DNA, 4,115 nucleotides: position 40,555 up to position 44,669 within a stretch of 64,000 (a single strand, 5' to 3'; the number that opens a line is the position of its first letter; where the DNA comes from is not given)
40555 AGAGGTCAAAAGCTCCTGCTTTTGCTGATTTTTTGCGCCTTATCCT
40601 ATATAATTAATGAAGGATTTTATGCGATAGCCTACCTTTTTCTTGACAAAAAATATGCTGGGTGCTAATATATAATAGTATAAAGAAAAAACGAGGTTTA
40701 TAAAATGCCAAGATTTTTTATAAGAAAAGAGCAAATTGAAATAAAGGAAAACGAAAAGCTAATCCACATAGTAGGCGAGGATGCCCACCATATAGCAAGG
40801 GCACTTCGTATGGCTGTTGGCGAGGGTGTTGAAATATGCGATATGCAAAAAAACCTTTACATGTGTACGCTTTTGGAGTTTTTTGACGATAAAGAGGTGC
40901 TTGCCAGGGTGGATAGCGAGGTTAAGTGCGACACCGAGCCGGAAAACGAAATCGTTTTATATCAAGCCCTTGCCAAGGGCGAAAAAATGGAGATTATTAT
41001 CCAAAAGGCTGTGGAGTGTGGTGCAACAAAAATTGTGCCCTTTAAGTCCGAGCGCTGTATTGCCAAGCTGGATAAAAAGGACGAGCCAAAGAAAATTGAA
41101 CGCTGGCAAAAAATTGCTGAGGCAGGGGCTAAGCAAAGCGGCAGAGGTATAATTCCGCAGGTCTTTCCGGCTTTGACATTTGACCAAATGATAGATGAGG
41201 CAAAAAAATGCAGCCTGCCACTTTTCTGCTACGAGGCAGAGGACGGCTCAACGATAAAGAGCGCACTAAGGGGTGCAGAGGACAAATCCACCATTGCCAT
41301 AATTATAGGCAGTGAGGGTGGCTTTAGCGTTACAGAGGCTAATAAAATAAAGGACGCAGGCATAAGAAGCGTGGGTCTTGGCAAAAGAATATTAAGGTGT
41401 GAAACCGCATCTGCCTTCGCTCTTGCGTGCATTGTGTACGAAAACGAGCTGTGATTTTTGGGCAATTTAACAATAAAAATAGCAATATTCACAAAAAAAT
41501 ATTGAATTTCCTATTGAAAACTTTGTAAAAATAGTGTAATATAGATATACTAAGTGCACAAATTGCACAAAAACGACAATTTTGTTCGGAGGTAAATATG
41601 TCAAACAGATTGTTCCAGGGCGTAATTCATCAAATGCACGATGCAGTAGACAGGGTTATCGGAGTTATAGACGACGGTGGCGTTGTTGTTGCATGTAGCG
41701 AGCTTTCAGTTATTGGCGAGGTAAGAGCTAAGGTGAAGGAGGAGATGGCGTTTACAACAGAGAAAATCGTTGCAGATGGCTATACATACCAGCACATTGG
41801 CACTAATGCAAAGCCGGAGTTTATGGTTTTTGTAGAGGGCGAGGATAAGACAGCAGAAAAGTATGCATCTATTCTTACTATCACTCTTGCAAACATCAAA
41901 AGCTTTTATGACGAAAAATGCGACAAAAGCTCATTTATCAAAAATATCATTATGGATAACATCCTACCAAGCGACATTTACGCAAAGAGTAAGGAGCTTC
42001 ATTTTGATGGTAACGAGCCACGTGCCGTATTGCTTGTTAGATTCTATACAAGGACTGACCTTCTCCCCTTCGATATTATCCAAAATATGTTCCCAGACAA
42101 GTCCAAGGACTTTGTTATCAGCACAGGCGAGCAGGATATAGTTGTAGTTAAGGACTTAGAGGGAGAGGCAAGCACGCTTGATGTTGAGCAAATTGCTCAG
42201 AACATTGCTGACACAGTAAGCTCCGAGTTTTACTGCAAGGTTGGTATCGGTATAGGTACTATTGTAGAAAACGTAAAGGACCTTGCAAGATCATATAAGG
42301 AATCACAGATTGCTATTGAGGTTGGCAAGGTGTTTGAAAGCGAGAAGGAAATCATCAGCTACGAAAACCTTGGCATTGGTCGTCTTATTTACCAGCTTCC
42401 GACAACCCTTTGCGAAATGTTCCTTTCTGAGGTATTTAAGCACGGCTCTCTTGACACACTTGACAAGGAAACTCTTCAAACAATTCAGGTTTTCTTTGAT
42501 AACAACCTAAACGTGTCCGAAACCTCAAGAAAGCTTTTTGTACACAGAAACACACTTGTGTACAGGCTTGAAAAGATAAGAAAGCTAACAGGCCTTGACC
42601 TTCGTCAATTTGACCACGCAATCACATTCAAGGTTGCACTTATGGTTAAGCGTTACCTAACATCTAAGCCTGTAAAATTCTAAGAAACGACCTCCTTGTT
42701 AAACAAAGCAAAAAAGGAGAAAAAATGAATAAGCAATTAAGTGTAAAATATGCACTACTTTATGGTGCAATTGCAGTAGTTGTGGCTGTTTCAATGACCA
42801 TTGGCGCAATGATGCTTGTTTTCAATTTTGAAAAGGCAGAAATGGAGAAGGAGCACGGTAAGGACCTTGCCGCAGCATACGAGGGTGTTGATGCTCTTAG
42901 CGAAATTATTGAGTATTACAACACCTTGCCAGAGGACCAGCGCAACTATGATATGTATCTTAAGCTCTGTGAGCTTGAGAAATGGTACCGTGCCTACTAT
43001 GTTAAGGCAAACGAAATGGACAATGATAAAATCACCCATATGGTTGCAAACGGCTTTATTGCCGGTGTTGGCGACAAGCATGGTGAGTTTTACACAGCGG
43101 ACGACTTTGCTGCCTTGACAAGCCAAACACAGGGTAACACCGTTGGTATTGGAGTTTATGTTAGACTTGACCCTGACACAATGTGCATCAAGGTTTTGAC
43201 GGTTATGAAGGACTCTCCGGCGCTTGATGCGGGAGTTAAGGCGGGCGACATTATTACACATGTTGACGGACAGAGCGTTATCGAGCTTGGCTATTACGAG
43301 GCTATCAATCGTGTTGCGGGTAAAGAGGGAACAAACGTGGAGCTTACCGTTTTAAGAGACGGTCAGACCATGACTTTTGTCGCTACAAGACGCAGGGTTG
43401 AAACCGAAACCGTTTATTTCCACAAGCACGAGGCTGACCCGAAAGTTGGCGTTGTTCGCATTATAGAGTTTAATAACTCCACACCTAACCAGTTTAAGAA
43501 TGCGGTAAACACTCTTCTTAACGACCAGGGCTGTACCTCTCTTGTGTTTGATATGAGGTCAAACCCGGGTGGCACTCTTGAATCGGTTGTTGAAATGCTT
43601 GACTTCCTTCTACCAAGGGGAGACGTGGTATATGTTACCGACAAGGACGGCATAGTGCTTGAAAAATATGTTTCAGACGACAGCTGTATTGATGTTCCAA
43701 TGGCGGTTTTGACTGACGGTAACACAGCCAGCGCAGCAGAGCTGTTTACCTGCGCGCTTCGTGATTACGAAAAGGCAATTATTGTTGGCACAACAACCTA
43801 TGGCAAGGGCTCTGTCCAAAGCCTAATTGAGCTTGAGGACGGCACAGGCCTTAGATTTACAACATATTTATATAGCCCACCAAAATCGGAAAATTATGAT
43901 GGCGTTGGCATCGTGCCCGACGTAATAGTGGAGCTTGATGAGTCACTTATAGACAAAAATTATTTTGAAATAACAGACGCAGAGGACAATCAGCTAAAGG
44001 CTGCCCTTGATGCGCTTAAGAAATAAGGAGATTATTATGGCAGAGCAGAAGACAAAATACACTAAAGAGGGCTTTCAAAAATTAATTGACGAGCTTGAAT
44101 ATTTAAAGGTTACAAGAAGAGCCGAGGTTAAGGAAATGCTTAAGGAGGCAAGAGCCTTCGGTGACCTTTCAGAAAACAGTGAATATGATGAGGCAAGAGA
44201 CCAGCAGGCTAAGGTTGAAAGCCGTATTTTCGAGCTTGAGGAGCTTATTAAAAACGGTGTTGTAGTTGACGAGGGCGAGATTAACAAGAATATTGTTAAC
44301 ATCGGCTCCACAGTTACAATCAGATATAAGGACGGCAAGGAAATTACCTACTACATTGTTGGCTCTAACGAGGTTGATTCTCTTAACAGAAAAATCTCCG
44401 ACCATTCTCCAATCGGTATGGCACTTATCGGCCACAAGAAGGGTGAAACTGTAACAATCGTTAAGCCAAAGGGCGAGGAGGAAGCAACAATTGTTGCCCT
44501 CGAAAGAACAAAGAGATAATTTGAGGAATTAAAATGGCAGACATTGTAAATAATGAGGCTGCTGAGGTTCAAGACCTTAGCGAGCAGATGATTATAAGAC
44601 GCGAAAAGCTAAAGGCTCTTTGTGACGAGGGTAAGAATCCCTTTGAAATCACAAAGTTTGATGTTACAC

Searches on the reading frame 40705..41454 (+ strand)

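Call 3: search_protein_families(library=pfam, proteins=[window:40705-41454:+], max_evalue=0.01)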
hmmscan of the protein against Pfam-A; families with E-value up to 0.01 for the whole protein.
window:40705-41454:+ (249 aa): 2 families
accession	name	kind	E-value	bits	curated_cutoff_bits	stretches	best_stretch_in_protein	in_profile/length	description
PF04452.19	Methyltrans_RNA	-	1.4e-49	168.3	23.9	1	80-243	4-164/165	RNA methyltransferase domain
PF20260.4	PUA_4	-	2e-07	31.5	23.9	1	24-69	3-47/48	RNA methyltransferase PUA domain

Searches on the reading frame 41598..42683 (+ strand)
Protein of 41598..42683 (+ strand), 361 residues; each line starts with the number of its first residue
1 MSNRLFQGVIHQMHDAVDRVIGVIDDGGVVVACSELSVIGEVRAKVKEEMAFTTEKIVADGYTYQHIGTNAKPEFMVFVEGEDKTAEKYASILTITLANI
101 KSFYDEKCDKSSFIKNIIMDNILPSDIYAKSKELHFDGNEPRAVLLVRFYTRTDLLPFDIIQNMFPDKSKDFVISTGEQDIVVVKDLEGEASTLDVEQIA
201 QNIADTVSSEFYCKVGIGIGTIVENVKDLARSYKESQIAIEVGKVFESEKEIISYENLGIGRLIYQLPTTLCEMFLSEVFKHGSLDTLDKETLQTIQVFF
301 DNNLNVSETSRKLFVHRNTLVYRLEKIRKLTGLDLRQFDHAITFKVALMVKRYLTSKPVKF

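Call 28: search_protein_families(library=pfam, proteins=[window:41598-42683:+], max_evalue=0.00001)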
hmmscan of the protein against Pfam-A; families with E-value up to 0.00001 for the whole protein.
window:41598-42683:+ (361 aa): 2 families
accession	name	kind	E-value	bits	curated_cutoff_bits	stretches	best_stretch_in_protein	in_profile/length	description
PF13556.12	HTH_30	-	2.8e-21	75.5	27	1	293-349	2-58/59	PucR C-terminal helix-turn-helix domain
PF17853.6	GGDEF_2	-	4.9e-13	49.8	24.5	1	125-242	6-116/116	GGDEF-like domain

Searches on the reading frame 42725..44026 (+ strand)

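Call 28: search_protein_families(library=pfam, proteins=[window:42725-44026:+], max_evalue=0.00001)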
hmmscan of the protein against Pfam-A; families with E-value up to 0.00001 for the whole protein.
window:42725-44026:+ (433 aa): 4 families
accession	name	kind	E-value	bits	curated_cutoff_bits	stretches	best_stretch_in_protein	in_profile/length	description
PF03572.23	Peptidase_S41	-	4.5e-42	143.9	24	1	240-402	1-165/165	Peptidase family S41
PF13180.12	PDZ_2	-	5e-12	46.4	27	1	142-218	3-76/80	PDZ domain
PF17820.7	PDZ_6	-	2.5e-11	43.6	27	1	157-211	2-54/54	PDZ domain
PF00595.29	PDZ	-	1.3e-07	32.3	23.2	1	141-210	11-81/81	PDZ domain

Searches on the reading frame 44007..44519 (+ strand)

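Call 28: search_protein_families(library=pfam, proteins=[window:44007-44519:+], max_evalue=0.00001)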
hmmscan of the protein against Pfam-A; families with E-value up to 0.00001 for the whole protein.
window:44007-44519:+ (170 aa): 2 families
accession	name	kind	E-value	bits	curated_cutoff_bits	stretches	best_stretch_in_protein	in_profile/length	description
PF03449.20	GreA_GreB_N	-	2.7e-25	88.8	24.5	1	18-85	3-70/71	Transcription elongation factor, N-terminal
PF01272.25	GreA_GreB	-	4.8e-22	78.2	26.9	1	94-166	3-76/77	Transcription elongation factor, GreA/GreB, C-term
